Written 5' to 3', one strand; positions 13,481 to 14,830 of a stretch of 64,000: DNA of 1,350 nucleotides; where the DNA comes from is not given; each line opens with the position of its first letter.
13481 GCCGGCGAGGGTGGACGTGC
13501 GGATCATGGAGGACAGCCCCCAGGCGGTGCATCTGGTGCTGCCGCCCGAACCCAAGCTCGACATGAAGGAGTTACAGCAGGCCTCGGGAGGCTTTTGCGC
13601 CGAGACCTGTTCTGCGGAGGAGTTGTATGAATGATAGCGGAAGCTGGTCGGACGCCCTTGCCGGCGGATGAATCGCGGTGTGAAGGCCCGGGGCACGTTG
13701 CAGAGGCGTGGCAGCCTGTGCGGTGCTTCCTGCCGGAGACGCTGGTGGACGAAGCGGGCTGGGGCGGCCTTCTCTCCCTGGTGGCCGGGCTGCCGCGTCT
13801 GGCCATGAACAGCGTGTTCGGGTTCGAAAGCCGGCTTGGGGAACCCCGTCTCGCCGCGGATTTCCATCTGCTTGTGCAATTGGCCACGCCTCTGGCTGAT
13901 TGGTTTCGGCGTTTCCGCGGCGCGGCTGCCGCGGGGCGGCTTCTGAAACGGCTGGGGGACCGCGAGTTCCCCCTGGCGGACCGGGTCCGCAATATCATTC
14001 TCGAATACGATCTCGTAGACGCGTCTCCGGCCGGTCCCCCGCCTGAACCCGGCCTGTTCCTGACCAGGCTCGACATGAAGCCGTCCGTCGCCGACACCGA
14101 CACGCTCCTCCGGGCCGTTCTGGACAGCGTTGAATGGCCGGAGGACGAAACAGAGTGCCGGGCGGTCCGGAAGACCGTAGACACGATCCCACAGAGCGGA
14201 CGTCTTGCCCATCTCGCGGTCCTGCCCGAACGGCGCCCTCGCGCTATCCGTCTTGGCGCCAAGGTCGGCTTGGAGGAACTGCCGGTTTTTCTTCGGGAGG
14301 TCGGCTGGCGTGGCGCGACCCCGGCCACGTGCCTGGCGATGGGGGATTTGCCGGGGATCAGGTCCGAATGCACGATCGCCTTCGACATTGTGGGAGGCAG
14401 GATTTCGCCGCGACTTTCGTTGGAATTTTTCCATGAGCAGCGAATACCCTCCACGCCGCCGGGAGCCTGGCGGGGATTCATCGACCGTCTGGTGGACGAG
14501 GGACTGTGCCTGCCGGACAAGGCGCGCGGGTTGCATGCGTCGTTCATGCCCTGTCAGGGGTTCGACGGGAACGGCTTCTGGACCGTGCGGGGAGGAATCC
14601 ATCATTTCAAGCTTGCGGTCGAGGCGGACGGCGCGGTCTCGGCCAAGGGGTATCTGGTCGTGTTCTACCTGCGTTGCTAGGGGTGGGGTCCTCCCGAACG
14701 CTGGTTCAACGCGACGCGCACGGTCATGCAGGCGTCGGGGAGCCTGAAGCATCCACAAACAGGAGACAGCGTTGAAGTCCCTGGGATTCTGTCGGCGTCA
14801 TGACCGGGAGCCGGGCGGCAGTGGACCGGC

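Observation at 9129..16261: Multi-precursor NHLP / YcaO / SagB (azol(in)e-type) RiPP cluster in a nitrite-oxidiser genome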

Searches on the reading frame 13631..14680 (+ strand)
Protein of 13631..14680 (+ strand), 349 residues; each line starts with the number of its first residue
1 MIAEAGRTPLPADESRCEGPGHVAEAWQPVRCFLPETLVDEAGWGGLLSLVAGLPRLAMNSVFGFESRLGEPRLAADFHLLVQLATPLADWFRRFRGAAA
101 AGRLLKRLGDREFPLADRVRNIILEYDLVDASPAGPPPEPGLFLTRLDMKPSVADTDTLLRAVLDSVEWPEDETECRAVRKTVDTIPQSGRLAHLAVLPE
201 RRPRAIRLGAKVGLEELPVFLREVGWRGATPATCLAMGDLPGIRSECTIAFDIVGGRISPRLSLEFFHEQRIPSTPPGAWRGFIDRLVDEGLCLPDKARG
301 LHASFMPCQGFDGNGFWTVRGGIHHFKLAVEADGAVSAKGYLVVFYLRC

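Call 3: search_protein_families(library=pfam, proteins=[window:13631-14680:+], max_evalue=0.01)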
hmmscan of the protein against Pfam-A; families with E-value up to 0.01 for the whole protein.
window:13631-14680:+ (349 aa): 0 families

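Call 4: search_protein_families(library=ncbifam, proteins=[window:13631-14680:+], max_evalue=0.01)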
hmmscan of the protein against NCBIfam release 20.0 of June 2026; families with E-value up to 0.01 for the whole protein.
window:13631-14680:+ (349 aa): 0 families

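Call 6: find_homologous_proteins(query=window:13631-14680:+)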
Query window:13631-14680:+ (349 aa): 3 proteins with E <= 0.001 among 8000 candidates.
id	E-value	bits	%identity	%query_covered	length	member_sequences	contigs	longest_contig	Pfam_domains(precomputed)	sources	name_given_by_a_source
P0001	1.0e-235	800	100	100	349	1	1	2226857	-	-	-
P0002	4.3e-27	113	31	91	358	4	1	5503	-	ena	-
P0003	3.7e-25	107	32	94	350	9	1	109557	-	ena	-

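Call 8: find_encoding_contigs(protein=P0003, flank=10000, max_places=4)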
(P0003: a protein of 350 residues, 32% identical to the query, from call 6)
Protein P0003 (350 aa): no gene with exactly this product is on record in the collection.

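Call 9: find_encoding_contigs(protein=P0002, flank=10000, max_places=4)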
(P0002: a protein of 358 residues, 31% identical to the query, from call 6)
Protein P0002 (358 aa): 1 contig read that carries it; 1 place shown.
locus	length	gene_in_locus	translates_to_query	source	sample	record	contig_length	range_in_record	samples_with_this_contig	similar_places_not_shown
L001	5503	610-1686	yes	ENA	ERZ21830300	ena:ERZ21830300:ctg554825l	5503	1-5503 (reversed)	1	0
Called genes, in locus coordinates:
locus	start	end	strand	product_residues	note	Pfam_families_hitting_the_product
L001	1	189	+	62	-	?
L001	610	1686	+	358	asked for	-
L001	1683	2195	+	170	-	-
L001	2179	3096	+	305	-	PF03412:Peptidase_C39, PF00664:ABC_membrane (weak)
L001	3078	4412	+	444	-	PF00664:ABC_membrane (weak), PF00005:ABC_tran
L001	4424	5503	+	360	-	?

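Call 22: search_protein_representatives(alignment_id=A1)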
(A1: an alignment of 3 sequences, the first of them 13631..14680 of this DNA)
Query: 3 sequences, 361 profile positions. Proteins with E-value up to 0.001 (for the whole library): 2966; up to 1e-10: 1773; up to 1e-30: 177. The best 150 are listed.
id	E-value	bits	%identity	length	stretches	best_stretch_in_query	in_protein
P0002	2.7e-174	595.6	-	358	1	1-361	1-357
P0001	1.6e-162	556.9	-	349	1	4-361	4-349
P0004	1.0e-97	343.7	-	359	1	16-361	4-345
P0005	8.5e-89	314.4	-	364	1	6-356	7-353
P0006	8.8e-84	297.9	-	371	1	10-360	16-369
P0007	3.1e-83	296.1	-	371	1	14-359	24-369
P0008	8.0e-82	291.4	-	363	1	15-356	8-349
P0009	2.6e-81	289.8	-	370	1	15-358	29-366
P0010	6.5e-80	285.2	-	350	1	19-357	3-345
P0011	2.8e-79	283.1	-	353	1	16-359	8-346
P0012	5.3e-78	278.9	-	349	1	15-361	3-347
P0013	9.9e-78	278.0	-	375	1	16-356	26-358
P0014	3.6e-77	276.1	-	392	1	13-361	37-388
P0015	7.6e-77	275.1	-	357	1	15-361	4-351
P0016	7.0e-76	271.9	-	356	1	16-359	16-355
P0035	7.0e-69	248.9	-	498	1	19-358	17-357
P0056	2.7e-60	220.6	-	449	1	16-358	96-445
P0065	3.3e-57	210.5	-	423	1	15-356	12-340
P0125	3.0e-40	154.6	-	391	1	16-358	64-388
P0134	5.3e-37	144.0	-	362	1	15-358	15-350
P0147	1.6e-35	139.1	-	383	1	15-357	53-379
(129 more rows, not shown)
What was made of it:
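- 13631..14680 (+): ABBA (PT-barrel) fold protein, 349 aa. Predicted leader-dependent peptide prenyltransferase. The family has 2,966 representatives (call 22).
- Tried and rejected: The exhaustive HMMER search was needed to see the family (call 22).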

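Call 24: search_solved_structures(query=A2, max_evalue=10, show_alignments=2)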
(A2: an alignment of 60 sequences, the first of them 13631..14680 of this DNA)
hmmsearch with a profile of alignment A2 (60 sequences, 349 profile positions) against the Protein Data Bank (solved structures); distinct sequences matched with E-value up to 10: 3.
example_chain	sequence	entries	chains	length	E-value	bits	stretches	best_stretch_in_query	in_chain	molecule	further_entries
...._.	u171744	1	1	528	0.43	12.7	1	215-324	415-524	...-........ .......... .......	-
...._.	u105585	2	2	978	0.46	12.6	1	231-329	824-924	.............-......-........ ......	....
3q6z_A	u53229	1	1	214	1.8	10.7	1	133-195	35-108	Poly [ADP-ribose] polymerase 14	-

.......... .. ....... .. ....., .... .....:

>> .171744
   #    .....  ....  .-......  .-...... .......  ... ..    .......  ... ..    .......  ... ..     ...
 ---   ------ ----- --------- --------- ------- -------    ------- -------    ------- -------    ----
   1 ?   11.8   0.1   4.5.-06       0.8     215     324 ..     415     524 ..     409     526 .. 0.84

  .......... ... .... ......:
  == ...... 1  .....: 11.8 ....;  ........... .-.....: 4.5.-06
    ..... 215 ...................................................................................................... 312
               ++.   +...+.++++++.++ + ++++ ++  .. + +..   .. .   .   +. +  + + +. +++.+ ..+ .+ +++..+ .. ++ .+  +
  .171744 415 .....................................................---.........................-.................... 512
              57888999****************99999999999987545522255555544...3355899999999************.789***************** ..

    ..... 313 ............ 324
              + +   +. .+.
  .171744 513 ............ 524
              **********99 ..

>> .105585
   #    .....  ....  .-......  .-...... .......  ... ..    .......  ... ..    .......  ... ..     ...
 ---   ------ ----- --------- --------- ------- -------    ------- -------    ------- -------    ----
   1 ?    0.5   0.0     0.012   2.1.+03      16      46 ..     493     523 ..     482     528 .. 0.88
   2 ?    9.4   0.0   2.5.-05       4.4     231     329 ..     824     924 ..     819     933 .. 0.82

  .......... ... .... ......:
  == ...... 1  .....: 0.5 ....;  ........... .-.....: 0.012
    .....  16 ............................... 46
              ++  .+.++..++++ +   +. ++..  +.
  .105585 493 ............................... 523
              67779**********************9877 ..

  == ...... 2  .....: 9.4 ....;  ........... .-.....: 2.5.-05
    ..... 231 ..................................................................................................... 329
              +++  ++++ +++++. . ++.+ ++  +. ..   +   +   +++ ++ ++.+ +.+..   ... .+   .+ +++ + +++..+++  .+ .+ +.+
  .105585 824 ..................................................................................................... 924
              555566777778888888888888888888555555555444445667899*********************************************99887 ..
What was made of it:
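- On ABBA (PT-barrel) aromatic prenyltransferase superfamily: A profile search against PDB sequences finds no PT (call 24).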

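Call 25: search_protein_families(library=pfam, alignment_id=A2, max_evalue=1)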
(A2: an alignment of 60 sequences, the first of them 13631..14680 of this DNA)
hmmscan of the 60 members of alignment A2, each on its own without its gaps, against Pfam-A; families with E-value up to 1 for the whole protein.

A. member 1, window:13631-14680:+ (349 aa): 0 families

B. families by the number of members that match (of 60 scanned): 9 families
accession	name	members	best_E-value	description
PF22022.2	Phage_int_M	2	9.3e-05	Phage integrase central domain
PF25601.1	AAA_lid_14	1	0.0084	AAA+ ATPase lid domain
PF12833.13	HTH_18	1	0.054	Helix-turn-helix domain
PF12802.13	MarR_2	1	0.055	MarR family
PF20135.4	DUF6525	1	0.11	Family of unknown function (DUF6525)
PF02310.24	B12-binding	1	0.14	B12 binding domain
PF22097.1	McpB_HAMP_1st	1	0.2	Methyl-accepting chemotaxis protein McpB, first HAMP domain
PF07687.19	M20_dimer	1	0.26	Peptidase dimerisation domain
PF07201.16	HrpJ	1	0.33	HrpJ-like domain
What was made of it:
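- On ABBA (PT-barrel) aromatic prenyltransferase superfamily: No PT family among 60 members scanned at E<=1 (call 25).
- There is no detectable sequence similarity to any known PT family or PDB chain (calls 3, 4, 24, 25). No sequence similarity to any characterised PT (calls 3, 4, 24, 25).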

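Call 26: find_homologous_proteins(query=A2, max_evalue=1e-10)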
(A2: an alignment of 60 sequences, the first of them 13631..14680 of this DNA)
Query A2 (60 sequences) (349 aa, profile of the alignment): 4 proteins with E <= 1e-10 among 8000 candidates.
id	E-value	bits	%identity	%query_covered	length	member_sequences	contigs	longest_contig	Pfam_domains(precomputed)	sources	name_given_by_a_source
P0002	6.0e-111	389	31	91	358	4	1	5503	-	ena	-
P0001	4.3e-91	324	100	100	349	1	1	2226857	-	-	-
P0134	2.5e-83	298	24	89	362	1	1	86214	-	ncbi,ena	-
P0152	1.2e-33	135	25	64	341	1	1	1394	-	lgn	-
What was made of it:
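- Tried and rejected: The word-indexed homolog search found only 2 relatives, and only 4 with a 60-sequence profile (calls 6, 26).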

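Call 28: find_encoding_contigs(protein=P0134, flank=10000, max_places=3)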
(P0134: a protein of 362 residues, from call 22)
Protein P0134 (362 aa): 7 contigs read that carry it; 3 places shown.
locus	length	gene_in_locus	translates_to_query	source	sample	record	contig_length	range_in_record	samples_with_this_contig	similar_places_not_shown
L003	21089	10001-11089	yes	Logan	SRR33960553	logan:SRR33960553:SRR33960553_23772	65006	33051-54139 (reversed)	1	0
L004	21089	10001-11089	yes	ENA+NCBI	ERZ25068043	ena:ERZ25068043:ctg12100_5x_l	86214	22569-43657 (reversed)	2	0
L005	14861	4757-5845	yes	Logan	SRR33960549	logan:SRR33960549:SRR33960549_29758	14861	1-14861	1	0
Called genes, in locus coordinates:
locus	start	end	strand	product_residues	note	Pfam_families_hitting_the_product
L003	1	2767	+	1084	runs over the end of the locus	PF00580:UvrD-helicase, PF01443:Viral_helicase1 (faint), PF13245:AAA_19, PF13361:UvrD_C, PF13538:UvrD_C_2 (faint)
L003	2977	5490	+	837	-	PF07715:Plug (weak)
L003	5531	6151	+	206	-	PF01618:MotA_ExbB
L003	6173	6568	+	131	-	PF02472:ExbD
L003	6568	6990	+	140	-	PF02472:ExbD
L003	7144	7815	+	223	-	PF13103:TonB_2 (weak), PF03544:TonB_C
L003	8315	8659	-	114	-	PF03733:YccF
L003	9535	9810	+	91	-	PF02979:NHase_alpha (weak)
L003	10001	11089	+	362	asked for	-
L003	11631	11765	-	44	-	-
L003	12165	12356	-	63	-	-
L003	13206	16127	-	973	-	PF00664:ABC_membrane, PF00005:ABC_tran, PF02463:SMC_N (faint)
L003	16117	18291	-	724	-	PF03412:Peptidase_C39, PF00664:ABC_membrane, PF00005:ABC_tran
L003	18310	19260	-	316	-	PF25919:BSH_CusB (weak)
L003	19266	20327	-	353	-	-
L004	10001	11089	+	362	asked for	-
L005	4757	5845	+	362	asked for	-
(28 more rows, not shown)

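Call 38: predict_structure(alignment_id=A2)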
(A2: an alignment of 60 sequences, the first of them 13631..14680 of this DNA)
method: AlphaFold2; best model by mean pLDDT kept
length: 349 residues; sequences in the alignment: 60
mean_pLDDT: 90.2   pTM: 0.89
mean pLDDT of the five models: 90.2, 89.5, 89.4, 89.2, 88.3
residues with pLDDT >= 90: 258; 70-90: 69; 50-70: 15; < 50: 7
segments of 3 or more residues with pLDDT < 50: 1-7
pLDDT, mean of each block of 10 residues (from residue 1): 45 54 81 95 94 91 97 98 95 90 96 89 96 91 89 91 98 98 96 96 97 94 93 77 91 97 94 80 95 97 90 90 95 96 93
secondary structure, 60 per line:
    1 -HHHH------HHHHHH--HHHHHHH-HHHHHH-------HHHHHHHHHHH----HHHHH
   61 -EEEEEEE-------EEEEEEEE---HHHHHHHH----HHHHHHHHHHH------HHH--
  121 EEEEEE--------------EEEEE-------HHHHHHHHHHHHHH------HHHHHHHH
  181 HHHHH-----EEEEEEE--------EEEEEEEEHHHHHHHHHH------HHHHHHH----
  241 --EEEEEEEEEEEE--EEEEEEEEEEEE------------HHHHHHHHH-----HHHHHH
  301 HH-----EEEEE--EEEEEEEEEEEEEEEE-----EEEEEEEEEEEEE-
elements in order: H2-5 H12-17 H20-26 H28-33 H41-51 H56-60 E62-68 E76-83 H87-94 H99-109 E121-126 E141-145 H153-166 H173-185 E191-197 E206-213 H214-223 H230-236 E243-254 E257-268 H281-289 H295-302 E308-312 E315-330 E336-348
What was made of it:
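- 13631..14680 (+): AF2 pLDDT 90.2, pTM 0.89, five alpha-alpha-beta-beta repeats (call 38).
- On ABBA (PT-barrel) aromatic prenyltransferase superfamily: AF2 model with pLDDT 90.2 and exactly this element order (call 38).
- PT-like protein, fold: a confident AF2 model with five alpha-alpha-beta-beta repeats (call 38).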

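Call 40: fold_search(model_id=the predicted structure, library=pdb)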
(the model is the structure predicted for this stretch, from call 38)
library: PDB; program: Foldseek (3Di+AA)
matches with E <= 10: 725; with E <= 0.001: 34
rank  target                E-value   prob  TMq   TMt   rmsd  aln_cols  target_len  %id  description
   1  4ee8                  1.4e-06  1.00  0.49  0.56   7.3       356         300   11  Crystal structure of the Novel Phenazine Prenyltransferase EpzP (wildtype) (released 2012-11-14)
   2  7w8u                  2.0e-06  1.00  0.52  0.52   7.3       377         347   14  Crystal Structure of Indole Prenyltransferase IptA (released 2022-10-19)
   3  7w8y                  2.8e-06  1.00  0.48  0.48   8.4       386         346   14  DMSPP- and Naplha-Me-Trp-bound 6-dimethylallyl tryptophan synthase, IptA (released 2022-10-19)
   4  8day_B                5.9e-06  1.00  0.55  0.54   9.4       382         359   14  Crystal Structure of DMATS1 prenyltransferase in complex with L-Tyr and DMSPP (released 2022-09-28)
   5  4ld7_K                7.0e-06  1.00  0.54  0.49   8.3       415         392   13  Crystal structure of AnaPT from Neosartorya fischeri (released 2013-12-11)
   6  4ld7_A                8.2e-06  1.00  0.54  0.49   8.3       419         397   13  Crystal structure of AnaPT from Neosartorya fischeri (released 2013-12-11)
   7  9iia_A                9.8e-06  1.00  0.56  0.48   7.7       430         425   12  Crystal structure of the free histidine prenyltransferase FunA (released 2024-12-11)
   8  4ee7_B                1.1e-05  1.00  0.47  0.54   7.8       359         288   12  Crystal Structure of the Novel Phenazine Prenyltransferase EpzP in complex with S-thiolodiphosphate (methylated) (released 2012-11-14)
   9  7w8w                  1.1e-05  1.00  0.47  0.47   8.0       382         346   15  DMSPP- and 5-Me-Trp-bound 6-dimethylallyl tryptophan synthase, IptA (released 2022-10-19)
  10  4ld7_O                1.2e-05  1.00  0.53  0.49   8.3       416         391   13  Crystal structure of AnaPT from Neosartorya fischeri (released 2013-12-11)
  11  4ee6_A                1.4e-05  1.00  0.45  0.52   8.3       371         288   11  Crystal Structure of the Novel Phenazine Prenyltransferase EpzP (methylated) (released 2012-11-14)
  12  1zcw                  3.0e-05  1.00  0.40  0.45   8.9       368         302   13  Co-crystal structure of Orf2 an aromatic prenyl transferase from Streptomyces sp. strain CL190 complexed with GPP (released 2005-06-21)
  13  4e0t_A                4.5e-05  1.00  0.55  0.48   8.6       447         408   10  Crystal structure of CdpNPT in its unbound state (released 2012-05-30)
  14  7xvj_A                6.3e-05  1.00  0.55  0.49   8.3       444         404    9  Crystal structure of CdpNPT in complex with harmol (released 2023-04-05)
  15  7fhb                  6.3e-05  1.00  0.45  0.50   8.2       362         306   14  Structure of prenyltransferase from Streptomyces sp. (strain CL190) with bound GPP (released 2022-06-22)
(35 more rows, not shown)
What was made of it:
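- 13631..14680 (+): All top 50 Foldseek PDB hits are ABBA/DMATS/cyanobactin prenyltransferases, 34 of them at E<=1e-3 (call 40).
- On ABBA (PT-barrel) aromatic prenyltransferase superfamily: All top 50 Foldseek PDB hits are from this superfamily (call 40).
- Closest known: Classical ABBA/DMATS aromatic prenyltransferases. Same: Predicted fold: ten antiparallel strands in five alpha-alpha-beta-beta units (calls 38, 40).
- The top Foldseek hits are exclusively prenyltransferases: EpzP, IptA, DMATS1, NphB, PagF, LimF, KgpF, PatF (call 40). Moderate TM-scores (call 40).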

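Call 47: find_encoding_contigs(protein=P0004, flank=8000, max_places=2)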
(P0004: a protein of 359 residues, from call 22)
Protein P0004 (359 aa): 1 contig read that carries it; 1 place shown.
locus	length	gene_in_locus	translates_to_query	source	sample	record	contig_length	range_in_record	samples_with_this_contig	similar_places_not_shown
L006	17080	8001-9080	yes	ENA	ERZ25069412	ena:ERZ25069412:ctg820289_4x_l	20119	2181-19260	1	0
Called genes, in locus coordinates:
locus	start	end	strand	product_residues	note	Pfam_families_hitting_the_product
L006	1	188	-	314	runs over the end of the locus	PF00126:HTH_1, PF03466:LysR_substrate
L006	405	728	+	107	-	-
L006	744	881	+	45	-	-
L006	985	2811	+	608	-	PF00873:ACR_tran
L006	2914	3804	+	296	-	PF14236:DruA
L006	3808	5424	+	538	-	-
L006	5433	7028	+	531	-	PF00873:ACR_tran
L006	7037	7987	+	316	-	-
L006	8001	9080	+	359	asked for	-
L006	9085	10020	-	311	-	PF27522:YDMC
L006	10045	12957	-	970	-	PF00664:ABC_membrane, PF00005:ABC_tran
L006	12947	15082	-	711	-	PF03412:Peptidase_C39, PF00664:ABC_membrane, PF00005:ABC_tran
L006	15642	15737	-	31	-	-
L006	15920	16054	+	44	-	-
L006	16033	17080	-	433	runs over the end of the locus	-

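Call 48: find_encoding_contigs(protein=P0005, flank=8000, max_places=2)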
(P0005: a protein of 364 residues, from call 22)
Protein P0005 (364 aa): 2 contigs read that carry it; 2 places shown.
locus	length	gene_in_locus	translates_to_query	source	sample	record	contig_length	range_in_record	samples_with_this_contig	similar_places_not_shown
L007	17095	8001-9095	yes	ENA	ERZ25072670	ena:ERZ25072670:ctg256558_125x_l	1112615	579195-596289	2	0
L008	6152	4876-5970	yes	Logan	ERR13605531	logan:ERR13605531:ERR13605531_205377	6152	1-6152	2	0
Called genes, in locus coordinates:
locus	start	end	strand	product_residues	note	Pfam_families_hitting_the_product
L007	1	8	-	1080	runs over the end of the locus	PF00873:ACR_tran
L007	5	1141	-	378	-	PF25917:BSH_RND, PF25973:BSH_CzcB, PF25954:Beta-barrel_RND_2, PF25989:YknX_C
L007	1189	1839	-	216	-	PF00440:TetR_N, PF17932:TetR_C_24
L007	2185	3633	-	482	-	-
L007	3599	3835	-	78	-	-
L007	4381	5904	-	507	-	PF13621:Cupin_8 (faint), PF08007:JmjC_2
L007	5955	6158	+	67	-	-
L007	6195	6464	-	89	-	PF02979:NHase_alpha (weak)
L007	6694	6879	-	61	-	-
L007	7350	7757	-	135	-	PF20586:DUF6788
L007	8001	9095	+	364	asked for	-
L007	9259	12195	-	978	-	PF00664:ABC_membrane, PF00005:ABC_tran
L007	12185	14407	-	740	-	PF03412:Peptidase_C39, PF00664:ABC_membrane, PF00005:ABC_tran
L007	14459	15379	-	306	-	PF25919:BSH_CusB (faint)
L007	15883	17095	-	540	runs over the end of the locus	PF12706:Lactamase_B_2 (weak)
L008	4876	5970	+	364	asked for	-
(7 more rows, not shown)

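Call 50: find_related_loci(query=A1, collection=metagenome_contigs, flank=10000)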
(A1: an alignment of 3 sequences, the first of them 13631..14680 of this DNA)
Query A1 (349 aa) in metagenome_contigs; peptide patterns used: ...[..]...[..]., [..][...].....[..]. (x = any residue, [..] = any of these).
116 stretches matched a pattern; 9 encode a relative of the query (tblastn E <= 1e-3); 9 distinct loci.
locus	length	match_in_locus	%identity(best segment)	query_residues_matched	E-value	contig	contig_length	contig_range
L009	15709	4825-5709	27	63-342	1e-10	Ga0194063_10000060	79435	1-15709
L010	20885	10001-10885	27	63-342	1e-10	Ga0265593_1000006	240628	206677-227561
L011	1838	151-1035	24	63-342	2e-10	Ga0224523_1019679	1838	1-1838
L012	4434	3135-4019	24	63-342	2e-9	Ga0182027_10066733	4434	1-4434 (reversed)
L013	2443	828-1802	25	46-347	2e-9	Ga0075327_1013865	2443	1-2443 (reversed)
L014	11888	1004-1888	25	63-342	6e-9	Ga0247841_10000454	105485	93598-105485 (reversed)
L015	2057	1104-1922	26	30-297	5e-9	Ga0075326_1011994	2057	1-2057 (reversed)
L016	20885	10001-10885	24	63-342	2e-9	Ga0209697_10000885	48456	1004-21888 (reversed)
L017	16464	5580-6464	24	63-342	2e-9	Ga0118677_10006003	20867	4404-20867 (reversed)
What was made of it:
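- Tried and rejected: The 3-sequence alignment worked (call 50).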

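Call 65: find_encoding_contigs(protein=window:13631-14680:+, flank=10000, max_places=2)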
Protein window:13631-14680:+ (349 aa): no gene with exactly this product is on record in the collection.

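Call 81: search_protein_families(library=pfam, proteins=[P0056, P0035, P0065, P0125, P0147], max_evalue=1)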
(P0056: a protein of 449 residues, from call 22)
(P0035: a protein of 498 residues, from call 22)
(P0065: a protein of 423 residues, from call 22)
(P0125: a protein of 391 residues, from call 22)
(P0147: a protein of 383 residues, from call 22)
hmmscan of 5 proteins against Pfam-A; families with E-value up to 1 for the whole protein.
P0056 (449 aa): 2 families
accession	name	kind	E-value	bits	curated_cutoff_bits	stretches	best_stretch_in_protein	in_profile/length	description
PF02627.25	CMD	-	0.05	14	23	0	308-339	52-83/84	Carboxymuconolactone decarboxylase family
PF13243.12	SQHop_cyclase_C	-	0.076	12.5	26.1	1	2-39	192-229/319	Squalene-hopene cyclase C-terminal domain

P0035 (498 aa): 0 families

P0065 (423 aa): 0 families

P0125 (391 aa): 0 families

P0147 (383 aa): 0 families

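Call 82: find_encoding_contigs(protein=P0056, flank=10000, max_places=2)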
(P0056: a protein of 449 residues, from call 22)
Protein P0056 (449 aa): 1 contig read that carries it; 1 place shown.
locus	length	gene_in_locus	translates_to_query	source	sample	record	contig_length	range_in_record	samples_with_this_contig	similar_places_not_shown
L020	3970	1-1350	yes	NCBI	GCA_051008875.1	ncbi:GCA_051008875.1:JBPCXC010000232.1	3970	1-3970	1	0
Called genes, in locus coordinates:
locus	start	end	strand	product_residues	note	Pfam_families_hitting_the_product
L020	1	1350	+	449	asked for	?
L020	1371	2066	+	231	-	PF00702:Hydrolase, PF13419:HAD_2, PF13242:Hydrolase_like (faint)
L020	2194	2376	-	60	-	-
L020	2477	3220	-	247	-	PF00977:His_biosynth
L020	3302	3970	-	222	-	PF06253:MTTB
